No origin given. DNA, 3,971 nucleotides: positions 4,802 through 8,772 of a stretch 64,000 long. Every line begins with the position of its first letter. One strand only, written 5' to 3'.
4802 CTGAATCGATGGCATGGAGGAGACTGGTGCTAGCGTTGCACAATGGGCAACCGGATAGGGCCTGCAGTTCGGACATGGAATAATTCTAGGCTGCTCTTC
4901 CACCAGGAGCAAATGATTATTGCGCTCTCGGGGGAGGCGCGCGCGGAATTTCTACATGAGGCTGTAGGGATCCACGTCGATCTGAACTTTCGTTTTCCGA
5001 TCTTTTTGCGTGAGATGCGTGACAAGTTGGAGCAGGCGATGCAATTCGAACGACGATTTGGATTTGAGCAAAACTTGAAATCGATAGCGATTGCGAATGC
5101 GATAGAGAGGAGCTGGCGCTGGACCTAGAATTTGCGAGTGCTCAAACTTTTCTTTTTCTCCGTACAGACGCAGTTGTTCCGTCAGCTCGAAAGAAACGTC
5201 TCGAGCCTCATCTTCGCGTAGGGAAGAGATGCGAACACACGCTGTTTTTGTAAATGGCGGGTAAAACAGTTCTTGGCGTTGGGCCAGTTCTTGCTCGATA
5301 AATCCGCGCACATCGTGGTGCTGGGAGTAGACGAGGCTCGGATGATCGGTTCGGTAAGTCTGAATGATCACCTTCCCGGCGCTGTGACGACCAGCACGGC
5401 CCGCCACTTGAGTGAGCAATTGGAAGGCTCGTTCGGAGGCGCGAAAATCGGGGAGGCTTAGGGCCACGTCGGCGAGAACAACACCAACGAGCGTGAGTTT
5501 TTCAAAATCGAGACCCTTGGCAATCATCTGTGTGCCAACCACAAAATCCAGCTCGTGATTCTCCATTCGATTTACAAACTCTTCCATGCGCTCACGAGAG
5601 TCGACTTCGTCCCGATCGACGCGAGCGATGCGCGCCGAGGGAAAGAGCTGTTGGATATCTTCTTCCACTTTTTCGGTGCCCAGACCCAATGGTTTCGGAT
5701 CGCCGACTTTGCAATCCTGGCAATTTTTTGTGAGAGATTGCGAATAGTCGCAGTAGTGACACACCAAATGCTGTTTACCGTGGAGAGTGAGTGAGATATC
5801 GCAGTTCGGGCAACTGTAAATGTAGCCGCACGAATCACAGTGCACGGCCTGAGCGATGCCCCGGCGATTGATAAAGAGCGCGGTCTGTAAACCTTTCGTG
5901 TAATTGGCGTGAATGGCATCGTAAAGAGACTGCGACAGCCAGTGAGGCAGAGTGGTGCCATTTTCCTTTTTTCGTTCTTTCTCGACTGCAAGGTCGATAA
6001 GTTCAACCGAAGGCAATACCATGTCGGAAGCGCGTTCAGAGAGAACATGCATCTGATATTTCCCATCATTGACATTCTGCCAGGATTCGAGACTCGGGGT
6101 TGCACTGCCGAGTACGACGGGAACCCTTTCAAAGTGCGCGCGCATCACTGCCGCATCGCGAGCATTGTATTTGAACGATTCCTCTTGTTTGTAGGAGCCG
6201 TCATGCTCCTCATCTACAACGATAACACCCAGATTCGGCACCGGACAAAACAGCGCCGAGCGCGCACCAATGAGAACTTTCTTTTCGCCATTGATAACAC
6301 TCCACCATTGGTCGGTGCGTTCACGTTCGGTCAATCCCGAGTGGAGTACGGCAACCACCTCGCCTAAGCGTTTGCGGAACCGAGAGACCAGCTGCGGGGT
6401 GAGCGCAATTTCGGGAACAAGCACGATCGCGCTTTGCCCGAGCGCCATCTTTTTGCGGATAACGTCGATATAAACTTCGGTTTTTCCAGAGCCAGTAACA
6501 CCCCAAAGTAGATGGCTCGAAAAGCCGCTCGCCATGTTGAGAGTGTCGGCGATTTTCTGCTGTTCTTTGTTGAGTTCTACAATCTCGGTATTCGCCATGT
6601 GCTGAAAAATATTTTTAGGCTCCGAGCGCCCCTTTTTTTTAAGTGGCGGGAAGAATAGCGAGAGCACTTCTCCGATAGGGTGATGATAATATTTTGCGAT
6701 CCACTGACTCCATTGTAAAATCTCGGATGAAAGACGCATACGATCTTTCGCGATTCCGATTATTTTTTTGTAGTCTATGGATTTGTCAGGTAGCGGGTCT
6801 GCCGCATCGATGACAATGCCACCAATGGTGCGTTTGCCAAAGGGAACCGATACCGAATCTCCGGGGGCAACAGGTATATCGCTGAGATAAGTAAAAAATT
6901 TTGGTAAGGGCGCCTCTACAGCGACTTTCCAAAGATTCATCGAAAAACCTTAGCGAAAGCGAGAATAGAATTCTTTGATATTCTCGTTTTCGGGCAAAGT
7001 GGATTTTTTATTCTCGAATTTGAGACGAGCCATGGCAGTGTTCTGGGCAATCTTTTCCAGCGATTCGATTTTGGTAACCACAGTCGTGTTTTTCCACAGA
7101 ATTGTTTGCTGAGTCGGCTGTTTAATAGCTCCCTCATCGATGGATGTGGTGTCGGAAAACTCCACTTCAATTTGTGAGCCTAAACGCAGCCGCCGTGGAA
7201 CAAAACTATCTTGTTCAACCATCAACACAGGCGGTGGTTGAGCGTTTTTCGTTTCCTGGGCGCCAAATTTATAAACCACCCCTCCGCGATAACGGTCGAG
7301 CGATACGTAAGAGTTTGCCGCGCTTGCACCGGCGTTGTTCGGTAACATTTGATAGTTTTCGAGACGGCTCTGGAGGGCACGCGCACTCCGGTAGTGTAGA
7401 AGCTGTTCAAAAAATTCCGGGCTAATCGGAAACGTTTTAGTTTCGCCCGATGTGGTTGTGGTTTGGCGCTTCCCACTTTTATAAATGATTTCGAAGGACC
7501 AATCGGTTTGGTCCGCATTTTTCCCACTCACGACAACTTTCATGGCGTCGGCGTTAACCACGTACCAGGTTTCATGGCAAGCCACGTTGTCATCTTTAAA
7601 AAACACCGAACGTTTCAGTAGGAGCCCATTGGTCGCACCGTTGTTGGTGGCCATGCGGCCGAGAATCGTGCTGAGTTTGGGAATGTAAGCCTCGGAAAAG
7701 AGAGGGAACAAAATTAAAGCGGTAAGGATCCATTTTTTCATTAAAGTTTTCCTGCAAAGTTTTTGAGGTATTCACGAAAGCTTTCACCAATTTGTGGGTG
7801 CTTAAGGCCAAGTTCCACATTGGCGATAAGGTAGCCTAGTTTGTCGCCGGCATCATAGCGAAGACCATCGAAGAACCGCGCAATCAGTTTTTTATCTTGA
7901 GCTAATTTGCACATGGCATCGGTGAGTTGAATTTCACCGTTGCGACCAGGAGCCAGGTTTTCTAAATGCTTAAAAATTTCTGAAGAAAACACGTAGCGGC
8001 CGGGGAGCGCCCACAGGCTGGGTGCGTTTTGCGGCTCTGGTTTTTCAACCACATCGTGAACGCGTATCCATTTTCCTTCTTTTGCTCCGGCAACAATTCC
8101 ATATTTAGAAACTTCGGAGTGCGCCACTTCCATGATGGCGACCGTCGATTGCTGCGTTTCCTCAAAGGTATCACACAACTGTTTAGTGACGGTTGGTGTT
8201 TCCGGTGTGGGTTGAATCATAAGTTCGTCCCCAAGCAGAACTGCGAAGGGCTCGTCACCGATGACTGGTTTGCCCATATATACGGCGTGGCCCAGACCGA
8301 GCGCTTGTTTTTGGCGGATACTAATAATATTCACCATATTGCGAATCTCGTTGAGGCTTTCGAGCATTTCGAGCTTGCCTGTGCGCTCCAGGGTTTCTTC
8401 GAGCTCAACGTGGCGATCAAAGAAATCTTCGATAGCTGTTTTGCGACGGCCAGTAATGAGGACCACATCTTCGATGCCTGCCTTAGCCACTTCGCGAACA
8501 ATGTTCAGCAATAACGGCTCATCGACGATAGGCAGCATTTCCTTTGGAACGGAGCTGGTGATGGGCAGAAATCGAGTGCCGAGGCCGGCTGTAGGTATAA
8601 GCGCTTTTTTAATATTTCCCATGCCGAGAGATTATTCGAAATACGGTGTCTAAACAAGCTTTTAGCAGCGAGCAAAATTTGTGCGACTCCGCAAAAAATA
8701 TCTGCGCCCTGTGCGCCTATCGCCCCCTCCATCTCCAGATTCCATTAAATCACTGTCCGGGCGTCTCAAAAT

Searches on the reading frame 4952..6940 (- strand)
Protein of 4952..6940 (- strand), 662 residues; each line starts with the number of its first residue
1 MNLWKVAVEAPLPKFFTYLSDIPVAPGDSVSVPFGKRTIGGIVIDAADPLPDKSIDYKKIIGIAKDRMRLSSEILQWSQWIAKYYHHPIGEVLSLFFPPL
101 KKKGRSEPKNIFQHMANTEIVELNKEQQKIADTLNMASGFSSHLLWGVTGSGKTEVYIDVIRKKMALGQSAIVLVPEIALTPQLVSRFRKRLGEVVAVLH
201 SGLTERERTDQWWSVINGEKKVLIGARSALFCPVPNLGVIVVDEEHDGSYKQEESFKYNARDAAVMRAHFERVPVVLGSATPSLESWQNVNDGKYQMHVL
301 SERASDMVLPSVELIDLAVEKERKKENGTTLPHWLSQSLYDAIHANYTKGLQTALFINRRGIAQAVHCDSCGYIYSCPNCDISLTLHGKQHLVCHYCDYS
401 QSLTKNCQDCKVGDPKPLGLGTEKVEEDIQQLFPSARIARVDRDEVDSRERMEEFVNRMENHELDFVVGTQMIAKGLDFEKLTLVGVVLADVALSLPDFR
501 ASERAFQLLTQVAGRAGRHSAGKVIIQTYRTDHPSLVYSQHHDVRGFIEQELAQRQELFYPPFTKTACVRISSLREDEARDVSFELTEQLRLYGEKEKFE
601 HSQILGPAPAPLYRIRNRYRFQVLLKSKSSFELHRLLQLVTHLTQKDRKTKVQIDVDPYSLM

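Call 35: search_protein_families(library=pfam, max_evalue=0.0001, proteins=[window:4952-6940:-])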
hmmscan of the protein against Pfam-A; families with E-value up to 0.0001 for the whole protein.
window:4952-6940:- (662 aa): 6 families
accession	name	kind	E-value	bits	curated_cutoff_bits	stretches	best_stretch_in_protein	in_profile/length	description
PF18074.6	PriA_C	-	1.4e-23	83.9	26.9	1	562-658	1-95/95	Primosomal protein N C-terminal domain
PF17764.6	PriA_3primeBD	-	7.6e-21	74.2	22.7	1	5-98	1-96/96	3'DNA-binding domain (3'BD)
PF00270.35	DEAD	-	1.3e-15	58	26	1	127-287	4-164/167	DEAD/DEAH box helicase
PF04851.21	ResIII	-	4.1e-13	50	22.5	1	121-282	2-162/164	Type III restriction enzyme, res subunit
PF00271.37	Helicase_C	-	2.5e-08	34.6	23.5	0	437-519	41-109/110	Helicase conserved C-terminal domain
PF18319.7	Zn_ribbon_PriA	-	3.2e-08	33.8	26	1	377-401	1-26/27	PriA DNA helicase Cys-rich region (CRR) domain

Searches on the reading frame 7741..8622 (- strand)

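Call 35: search_protein_families(library=pfam, max_evalue=0.0001, proteins=[window:7741-8622:-])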
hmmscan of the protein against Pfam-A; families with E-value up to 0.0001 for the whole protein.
window:7741-8622:- (293 aa): 1 family
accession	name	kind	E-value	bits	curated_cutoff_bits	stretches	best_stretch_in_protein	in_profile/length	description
PF00483.29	NTP_transferase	-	8.1e-30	104.6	21.2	1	6-262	1-233/245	Nucleotidyl transferase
